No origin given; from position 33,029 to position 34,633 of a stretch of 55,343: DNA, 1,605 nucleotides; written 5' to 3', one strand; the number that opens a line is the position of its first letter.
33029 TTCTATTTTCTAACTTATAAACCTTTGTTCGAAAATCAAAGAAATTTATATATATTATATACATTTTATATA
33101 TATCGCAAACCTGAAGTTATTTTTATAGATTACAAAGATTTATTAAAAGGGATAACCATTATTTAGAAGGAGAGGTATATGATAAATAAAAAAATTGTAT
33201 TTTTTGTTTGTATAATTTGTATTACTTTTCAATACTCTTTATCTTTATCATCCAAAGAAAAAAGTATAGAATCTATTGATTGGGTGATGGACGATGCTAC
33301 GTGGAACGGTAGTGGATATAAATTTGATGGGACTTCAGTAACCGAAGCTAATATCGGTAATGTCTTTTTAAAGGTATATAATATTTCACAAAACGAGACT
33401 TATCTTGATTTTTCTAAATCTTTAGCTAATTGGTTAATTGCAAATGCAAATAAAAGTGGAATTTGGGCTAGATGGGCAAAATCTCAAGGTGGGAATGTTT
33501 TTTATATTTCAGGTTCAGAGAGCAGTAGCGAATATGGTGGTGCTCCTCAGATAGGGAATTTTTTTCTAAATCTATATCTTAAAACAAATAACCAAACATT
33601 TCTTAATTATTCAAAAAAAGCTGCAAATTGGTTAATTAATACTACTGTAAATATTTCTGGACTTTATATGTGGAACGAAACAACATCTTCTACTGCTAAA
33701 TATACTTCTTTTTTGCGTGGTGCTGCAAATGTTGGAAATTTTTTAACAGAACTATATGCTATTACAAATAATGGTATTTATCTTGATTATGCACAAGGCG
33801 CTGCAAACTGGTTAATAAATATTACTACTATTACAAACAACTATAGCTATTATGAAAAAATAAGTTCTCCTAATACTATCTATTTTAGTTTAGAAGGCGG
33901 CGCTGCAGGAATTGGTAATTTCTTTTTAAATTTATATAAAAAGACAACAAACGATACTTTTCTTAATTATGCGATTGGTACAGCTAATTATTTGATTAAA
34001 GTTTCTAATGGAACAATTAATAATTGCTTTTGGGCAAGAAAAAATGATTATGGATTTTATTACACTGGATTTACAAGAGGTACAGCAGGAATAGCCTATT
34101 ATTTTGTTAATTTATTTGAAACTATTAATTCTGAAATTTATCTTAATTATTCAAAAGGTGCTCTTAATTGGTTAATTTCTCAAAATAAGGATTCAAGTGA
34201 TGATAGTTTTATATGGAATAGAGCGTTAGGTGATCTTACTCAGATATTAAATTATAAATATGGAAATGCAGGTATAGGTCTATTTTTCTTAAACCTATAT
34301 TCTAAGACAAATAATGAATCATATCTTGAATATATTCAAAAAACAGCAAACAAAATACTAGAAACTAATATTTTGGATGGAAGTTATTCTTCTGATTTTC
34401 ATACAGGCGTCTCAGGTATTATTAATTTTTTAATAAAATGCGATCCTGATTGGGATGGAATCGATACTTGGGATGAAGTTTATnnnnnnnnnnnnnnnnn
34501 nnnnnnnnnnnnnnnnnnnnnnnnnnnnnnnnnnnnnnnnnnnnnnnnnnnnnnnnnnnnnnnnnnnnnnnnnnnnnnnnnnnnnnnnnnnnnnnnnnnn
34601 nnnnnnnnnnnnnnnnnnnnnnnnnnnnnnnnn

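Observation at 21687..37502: Divergently transcribed surface module: giant glycosidase-bearing protein opposite the two toroid/TSP3 proteins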

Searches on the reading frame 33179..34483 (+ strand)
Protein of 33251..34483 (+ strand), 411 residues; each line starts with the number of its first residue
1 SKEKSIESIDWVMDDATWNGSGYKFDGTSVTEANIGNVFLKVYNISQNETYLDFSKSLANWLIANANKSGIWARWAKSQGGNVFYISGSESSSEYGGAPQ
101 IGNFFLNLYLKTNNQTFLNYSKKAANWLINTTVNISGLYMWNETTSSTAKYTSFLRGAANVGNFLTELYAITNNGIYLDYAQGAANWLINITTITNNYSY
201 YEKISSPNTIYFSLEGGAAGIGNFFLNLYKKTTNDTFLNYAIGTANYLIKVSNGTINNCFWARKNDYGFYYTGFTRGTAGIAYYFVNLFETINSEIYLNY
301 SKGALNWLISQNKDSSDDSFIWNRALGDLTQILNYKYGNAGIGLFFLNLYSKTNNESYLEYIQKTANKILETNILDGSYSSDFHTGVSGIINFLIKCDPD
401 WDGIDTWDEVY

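Call 14: find_homologous_proteins(query=window:33251-34483:+, max_evalue=0.001)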
Query seq(411 aa) (411 aa): 52 proteins with E <= 0.001 among 5547 candidates.
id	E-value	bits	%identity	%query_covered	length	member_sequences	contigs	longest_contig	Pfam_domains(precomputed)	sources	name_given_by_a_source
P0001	9.0e-269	910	100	100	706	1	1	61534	PF07470.20,PF05147.20,PF18884.6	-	-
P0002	7.1e-147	508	58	100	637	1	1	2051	PF07470.20,PF05147.20,PF18884.6,PF03495.20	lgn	-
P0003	4.2e-69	252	30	96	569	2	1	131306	PF07470.20,PF05147.20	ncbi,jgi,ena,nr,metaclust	ncbi:MAG: hypothetical protein AYK22_00095 [Thermoplasmatales archaeon SG8-52-3]|nr:MAG: hypothetica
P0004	3.2e-63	233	30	95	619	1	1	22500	PF07470.20,PF05147.20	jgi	jgi:lantibiotic modifying enzyme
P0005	1.5e-61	227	30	94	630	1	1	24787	PF05147.20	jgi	jgi:rhamnogalacturonyl hydrolase YesR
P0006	8.9e-60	221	29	84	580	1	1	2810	PF07470.20,PF03663.21,PF05147.20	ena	-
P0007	1.1e-58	218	33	82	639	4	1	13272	PF05147.20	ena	-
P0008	3.6e-55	206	33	83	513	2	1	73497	PF07470.20,PF03663.21,PF05147.20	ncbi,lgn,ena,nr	ncbi:MAG: hypothetical protein HWN65_12485 [Candidatus Helarchaeota archaeon]|nr:hypothetical protei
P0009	3.2e-54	203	29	96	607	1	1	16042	PF07470.20,PF05147.20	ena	-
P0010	4.7e-54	202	33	89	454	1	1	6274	PF05147.20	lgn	-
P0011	4.6e-49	186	32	90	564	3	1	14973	PF07944.19,PF03663.21,PF06662.20,PF05147.20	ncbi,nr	ncbi:MAG: hypothetical protein N3F63_07595 [Thermoplasmata archaeon]|nr:hypothetical protein [Thermo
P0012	1.2e-43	168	29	96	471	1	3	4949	PF07944.19,PF03663.21,PF05147.20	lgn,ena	-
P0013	1.6e-38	151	35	66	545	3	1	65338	PF18962.8,PF07470.20,PF05147.20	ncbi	-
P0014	1.5e-31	128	26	83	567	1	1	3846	PF18962.8,PF07470.20,PF07944.19,PF13860.13,PF05147.20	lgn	-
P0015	3.1e-31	127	27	82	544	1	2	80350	PF18962.8,PF07470.20,PF07944.19,PF05147.20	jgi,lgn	jgi:lantibiotic modifying enzyme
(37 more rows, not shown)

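Call 28: find_encoding_contigs(protein=P0003, flank=10000, max_places=2)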
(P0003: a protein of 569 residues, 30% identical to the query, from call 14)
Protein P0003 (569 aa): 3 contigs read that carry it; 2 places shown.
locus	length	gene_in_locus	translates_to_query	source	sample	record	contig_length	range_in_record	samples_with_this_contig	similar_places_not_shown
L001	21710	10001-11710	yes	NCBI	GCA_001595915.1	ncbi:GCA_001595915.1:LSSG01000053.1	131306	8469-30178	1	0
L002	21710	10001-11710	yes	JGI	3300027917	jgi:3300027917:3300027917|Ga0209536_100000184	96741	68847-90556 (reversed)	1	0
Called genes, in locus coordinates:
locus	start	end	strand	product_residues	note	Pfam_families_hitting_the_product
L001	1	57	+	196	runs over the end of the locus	PF13578:Methyltransf_24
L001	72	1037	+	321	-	PF04055:Radical_SAM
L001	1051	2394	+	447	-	PF02310:B12-binding, PF04055:Radical_SAM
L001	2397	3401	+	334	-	PF00685:Sulfotransfer_1 (faint), PF13469:Sulfotransfer_3 (faint)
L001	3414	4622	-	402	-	PF11899:DUF3419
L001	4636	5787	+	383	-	PF00534:Glycos_transf_1, PF13692:Glyco_trans_1_4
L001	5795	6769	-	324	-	PF04055:Radical_SAM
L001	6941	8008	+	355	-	PF01041:DegT_DnrJ_EryC1, PF00155:Aminotran_1_2 (weak), PF00266:Aminotran_5 (faint)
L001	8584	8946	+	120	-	-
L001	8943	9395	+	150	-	PF13302:Acetyltransf_3, PF13673:Acetyltransf_10 (faint), PF00583:Acetyltransf_1, PF13508:Acetyltransf_7 (weak)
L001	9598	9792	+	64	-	-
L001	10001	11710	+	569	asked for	PF05147:LANC_like, PF07470:Glyco_hydro_88 (faint)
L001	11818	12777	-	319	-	PF04055:Radical_SAM, PF13186:SPASM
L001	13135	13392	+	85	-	PF03083:MtN3_slv (weak), PF04193:PQ-loop (weak)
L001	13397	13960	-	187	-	PF13580:SIS_2 (faint), PF01380:SIS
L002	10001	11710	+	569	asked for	PF05147:LANC_like, PF07470:Glyco_hydro_88 (faint)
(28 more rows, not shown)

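Call 29: find_encoding_contigs(protein=P0008, flank=10000, max_places=2)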
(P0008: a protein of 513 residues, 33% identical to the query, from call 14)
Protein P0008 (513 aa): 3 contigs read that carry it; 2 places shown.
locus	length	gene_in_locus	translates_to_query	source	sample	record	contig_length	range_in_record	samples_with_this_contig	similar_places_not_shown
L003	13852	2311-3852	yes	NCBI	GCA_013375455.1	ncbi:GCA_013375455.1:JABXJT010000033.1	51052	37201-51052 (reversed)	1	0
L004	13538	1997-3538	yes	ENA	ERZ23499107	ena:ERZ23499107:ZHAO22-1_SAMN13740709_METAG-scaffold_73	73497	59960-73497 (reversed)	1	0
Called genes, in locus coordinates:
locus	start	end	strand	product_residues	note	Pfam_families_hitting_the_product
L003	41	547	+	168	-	-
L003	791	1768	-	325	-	-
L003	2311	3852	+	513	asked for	PF03663:Glyco_hydro_76 (faint), PF05147:LANC_like, PF07470:Glyco_hydro_88 (faint), PF05147:LANC_like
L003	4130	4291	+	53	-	PF03400:DDE_Tnp_IS1 (weak)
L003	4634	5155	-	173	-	-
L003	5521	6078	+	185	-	PF22606:Cdc6-ORC-like_ATPase_lid (weak), PF22703:Cdc6_lid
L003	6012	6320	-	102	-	-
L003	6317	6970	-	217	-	-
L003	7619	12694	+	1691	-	PF24893:DUF7743 (faint), PF10633:NPCBM_assoc, PF02985:HEAT (faint), PF03130:HEAT_PBS (faint), PF13513:HEAT_EZ (faint), PF13646:HEAT_2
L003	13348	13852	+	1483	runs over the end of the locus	-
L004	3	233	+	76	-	?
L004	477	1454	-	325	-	-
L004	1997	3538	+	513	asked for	PF03663:Glyco_hydro_76 (faint), PF05147:LANC_like, PF07470:Glyco_hydro_88 (faint), PF05147:LANC_like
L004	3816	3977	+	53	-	PF03400:DDE_Tnp_IS1 (weak)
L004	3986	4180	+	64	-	-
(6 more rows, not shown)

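Call 30: find_encoding_contigs(protein=P0005, flank=10000, max_places=2)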
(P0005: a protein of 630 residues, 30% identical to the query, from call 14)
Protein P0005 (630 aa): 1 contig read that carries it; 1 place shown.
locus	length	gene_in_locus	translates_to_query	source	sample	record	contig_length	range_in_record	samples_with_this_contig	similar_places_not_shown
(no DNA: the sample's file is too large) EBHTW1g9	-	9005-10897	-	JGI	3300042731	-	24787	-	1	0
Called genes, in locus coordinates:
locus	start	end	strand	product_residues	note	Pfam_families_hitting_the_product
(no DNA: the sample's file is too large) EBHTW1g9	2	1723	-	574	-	?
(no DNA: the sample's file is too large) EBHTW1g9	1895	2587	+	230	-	PF01037:AsnC_trans_reg (faint)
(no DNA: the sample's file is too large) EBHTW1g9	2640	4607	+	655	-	PF16177:ACAS_N, PF00501:AMP-binding, PF13193:AMP-binding_C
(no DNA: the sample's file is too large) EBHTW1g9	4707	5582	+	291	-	PF05681:Fumerase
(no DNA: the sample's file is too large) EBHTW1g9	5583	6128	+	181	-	PF05683:Fumerase_C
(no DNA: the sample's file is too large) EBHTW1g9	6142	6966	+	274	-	PF02540:NAD_synthase, PF03054:tRNA_Me_trans (faint)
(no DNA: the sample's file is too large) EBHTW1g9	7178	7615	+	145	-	-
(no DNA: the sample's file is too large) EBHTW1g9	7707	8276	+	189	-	-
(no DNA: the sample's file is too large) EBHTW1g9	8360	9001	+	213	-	-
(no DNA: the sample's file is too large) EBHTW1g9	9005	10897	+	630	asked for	PF05147:LANC_like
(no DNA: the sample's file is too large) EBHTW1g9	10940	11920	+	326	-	-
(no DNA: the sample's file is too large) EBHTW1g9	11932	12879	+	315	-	-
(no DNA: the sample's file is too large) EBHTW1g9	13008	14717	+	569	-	PF05048:NosD, PF13229:Beta_helix, PF05048:NosD, PF13229:Beta_helix (weak), PF05048:NosD, PF13229:Beta_helix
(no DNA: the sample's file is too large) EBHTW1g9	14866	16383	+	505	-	PF00149:Metallophos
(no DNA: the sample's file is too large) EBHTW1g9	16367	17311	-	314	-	PF01259:SAICAR_synt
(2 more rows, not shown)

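Call 34: find_related_loci(query=A2, collection=genome_contigs, flank=10000)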
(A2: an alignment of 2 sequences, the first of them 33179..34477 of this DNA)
Query A2 (433 aa) in genome_contigs; peptide patterns used: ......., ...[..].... (x = any residue, [..] = any of these).
215 stretches matched a pattern, but none encodes a relative of the query by tblastn (E <= 1e-3).

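Call 55: predict_structure(alignment_id=A1)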
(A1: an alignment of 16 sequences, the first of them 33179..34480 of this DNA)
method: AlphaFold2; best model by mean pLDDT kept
length: 434 residues; sequences in the alignment: 16
mean_pLDDT: 85.2   pTM: 0.86
mean pLDDT of the five models: 85.2, 84.9, 83.9, 82.9, 80.8
residues with pLDDT >= 90: 230; 70-90: 143; 50-70: 35; < 50: 26
segments of 3 or more residues with pLDDT < 50: 1-3, 13-23, 425-434
pLDDT, mean of each block of 10 residues (from residue 1): 50 41 59 84 86 86 86 91 95 94 86 65 94 97 98 96 94 90 96 98 98 77 78 86 95 97 96 95 91 89 96 97 98 85 87 84 91 90 89 75 69 81 49 36
secondary structure, 60 per line:
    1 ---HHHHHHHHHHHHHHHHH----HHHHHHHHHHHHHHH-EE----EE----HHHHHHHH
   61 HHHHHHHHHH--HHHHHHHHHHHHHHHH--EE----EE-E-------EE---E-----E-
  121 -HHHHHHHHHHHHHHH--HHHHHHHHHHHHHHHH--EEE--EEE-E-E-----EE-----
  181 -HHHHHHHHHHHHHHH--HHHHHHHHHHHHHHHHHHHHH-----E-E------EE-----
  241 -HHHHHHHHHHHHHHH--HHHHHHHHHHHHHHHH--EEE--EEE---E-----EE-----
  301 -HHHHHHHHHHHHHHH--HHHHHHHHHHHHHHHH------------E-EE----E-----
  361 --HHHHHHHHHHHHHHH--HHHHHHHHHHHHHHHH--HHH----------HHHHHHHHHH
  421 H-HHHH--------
elements in order: H4-20 H25-39 H53-70 H73-88 H122-136 H139-154 E157-159 E162-164 H182-196 H199-219 H242-256 H259-274 E277-279 E282-284 H302-316 H319-334 H363-377 H380-395 H411-421 H423-426

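Call 59: fold_search(model_id=the predicted structure, library=pdb)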
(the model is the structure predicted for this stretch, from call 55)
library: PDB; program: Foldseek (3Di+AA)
matches with E <= 10: 778; with E <= 0.001: 118
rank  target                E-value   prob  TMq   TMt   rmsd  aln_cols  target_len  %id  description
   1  4v1s_A                1.4e-08  1.00  0.43  0.51   7.2       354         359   15  Structure of the GH76 alpha-mannanase BT2949 from Bacteroides thetaiotaomicron (released 2015-02-11)
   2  6wq1_C                2.3e-08  1.00  0.60  0.65   5.6       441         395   15  Eukaryotic LanCL2 protein (released 2021-05-05)
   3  8cav_B                2.6e-08  1.00  0.55  0.29   6.6       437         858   16  Discovery of the lanthipeptide Curvocidin and structural insights into its trifunctional synthetase CuvL (released 2023-06-14)
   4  3t33                  5.3e-08  1.00  0.64  0.68   4.7       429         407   14  Crystal Structure of Arabidopsis GCR2 (released 2013-04-17)
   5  8czk_A                6.4e-08  1.00  0.61  0.66   4.8       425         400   15  Human LanCL1 bound to GSH and Dhb-Erk peptide (released 2023-01-25)
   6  4v1r_A                7.8e-08  1.00  0.44  0.51   7.0       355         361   15  Structure of a selenomethionine derivative of the GH76 alpha- mannanase BT2949 Bacteroides thetaiotaomicron (released 2015-02-11)
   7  8d0v_A                8.6e-08  1.00  0.61  0.65   5.0       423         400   15  Human LanCL1 C264A mutant bound to GSH (released 2023-01-25)
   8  8cav_A                1.2e-07  1.00  0.58  0.31   6.9       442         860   15  Discovery of the lanthipeptide Curvocidin and structural insights into its trifunctional synthetase CuvL (released 2023-06-14)
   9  6wq1_A                1.3e-07  1.00  0.63  0.68   5.2       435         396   15  Eukaryotic LanCL2 protein (released 2021-05-05)
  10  8car                  1.7e-07  1.00  0.55  0.31   7.2       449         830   16  Discovery of the lanthipeptide Curvocidin and structural insights into its trifunctional synthetase CuvL (released 2023-06-14)
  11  3e73_A                2.8e-07  1.00  0.61  0.66   5.0       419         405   16  Crystal Structure of Human LanCL1 complexed with GSH (released 2009-06-30)
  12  5zhb_A                3.9e-07  1.00  0.54  0.59   5.6       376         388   11  Structure of Cellobiose 2-Epimerase from Bacillus thermoamylovorans B4167 (released 2019-06-19)
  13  3e6u_B                4.1e-07  1.00  0.61  0.66   4.8       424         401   16  Crystal structure of Human LanCL1 (released 2009-06-23)
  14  5x32_B                4.9e-07  1.00  0.55  0.60   6.4       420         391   12  Crystal structure of D-mannose isomerase (released 2018-02-07)
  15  5zhb_B                5.2e-07  1.00  0.53  0.58   5.7       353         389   11  Structure of Cellobiose 2-Epimerase from Bacillus thermoamylovorans B4167 (released 2019-06-19)
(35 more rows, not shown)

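Call 64: find_encoding_contigs(protein=P0002, flank=10000, max_places=3)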
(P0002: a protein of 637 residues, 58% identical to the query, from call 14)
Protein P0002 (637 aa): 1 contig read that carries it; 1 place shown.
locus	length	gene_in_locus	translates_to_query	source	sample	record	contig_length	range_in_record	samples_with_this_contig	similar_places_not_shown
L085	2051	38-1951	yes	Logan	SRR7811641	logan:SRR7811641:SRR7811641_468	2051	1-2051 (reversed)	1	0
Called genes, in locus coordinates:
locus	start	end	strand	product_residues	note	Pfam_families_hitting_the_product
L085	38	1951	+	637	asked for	PF07470:Glyco_hydro_88 (faint), PF05147:LANC_like (faint), PF03495:Binary_toxB (faint), PF18884:TSP3_bac (weak)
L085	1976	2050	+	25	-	?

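Call 65: find_encoding_contigs(protein=P0010, flank=10000, max_places=2)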
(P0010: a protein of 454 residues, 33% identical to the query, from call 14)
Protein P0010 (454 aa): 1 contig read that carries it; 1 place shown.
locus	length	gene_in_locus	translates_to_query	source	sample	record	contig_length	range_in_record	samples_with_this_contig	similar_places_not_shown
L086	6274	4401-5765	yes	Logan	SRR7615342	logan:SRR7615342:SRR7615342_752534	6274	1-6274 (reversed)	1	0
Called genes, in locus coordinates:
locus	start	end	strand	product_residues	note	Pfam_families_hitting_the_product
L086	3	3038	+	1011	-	?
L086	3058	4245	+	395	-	PF00432:Prenyltrans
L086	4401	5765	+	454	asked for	PF05147:LANC_like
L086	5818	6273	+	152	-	?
